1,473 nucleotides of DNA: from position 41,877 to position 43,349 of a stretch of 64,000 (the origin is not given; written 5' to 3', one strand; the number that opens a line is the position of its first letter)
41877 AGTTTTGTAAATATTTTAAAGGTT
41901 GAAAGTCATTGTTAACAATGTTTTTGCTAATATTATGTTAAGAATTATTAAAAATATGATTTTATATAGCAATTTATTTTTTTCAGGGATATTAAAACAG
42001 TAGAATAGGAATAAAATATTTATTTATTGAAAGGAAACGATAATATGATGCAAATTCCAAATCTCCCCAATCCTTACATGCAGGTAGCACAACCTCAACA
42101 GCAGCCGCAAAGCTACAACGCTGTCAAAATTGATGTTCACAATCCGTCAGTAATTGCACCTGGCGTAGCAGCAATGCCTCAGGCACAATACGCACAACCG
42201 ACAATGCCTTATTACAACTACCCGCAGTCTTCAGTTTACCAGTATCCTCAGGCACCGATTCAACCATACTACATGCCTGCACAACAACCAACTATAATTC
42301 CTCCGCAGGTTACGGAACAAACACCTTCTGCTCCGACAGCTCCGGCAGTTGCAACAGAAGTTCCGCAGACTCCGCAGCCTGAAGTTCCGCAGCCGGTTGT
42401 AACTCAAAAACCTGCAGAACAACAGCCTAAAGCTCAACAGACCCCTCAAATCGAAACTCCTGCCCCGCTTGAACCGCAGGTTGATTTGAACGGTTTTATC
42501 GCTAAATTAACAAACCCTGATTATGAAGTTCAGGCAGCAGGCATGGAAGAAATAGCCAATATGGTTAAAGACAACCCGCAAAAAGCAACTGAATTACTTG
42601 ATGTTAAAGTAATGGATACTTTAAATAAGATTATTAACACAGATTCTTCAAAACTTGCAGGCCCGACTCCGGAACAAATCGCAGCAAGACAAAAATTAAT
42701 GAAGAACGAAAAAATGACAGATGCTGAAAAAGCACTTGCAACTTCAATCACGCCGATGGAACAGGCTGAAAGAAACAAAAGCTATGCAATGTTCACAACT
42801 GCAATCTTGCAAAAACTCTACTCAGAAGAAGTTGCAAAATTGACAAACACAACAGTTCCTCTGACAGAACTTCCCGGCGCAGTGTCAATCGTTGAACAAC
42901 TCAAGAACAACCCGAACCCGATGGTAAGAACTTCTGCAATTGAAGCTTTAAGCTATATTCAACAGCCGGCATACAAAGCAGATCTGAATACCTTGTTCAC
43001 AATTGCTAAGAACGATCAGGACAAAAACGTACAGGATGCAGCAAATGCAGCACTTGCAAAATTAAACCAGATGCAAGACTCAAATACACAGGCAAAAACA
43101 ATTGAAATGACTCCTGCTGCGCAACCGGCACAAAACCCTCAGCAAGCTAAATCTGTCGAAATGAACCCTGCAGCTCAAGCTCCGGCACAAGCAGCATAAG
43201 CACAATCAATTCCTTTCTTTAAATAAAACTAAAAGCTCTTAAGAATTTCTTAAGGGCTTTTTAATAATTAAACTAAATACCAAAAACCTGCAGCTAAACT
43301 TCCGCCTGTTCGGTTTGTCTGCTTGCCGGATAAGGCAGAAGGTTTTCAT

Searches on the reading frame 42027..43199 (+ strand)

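Call 44: search_protein_families(library=pfam, proteins=[window:42027-43199:+], max_evalue=0.00001)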
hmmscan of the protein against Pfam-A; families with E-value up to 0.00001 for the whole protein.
window:42027-43199:+ (390 aa): 1 family
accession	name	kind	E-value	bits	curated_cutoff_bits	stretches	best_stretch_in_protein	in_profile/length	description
PF13646.12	HEAT_2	-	3.9e-07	30.7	27.7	0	286-344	33-88/88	HEAT repeats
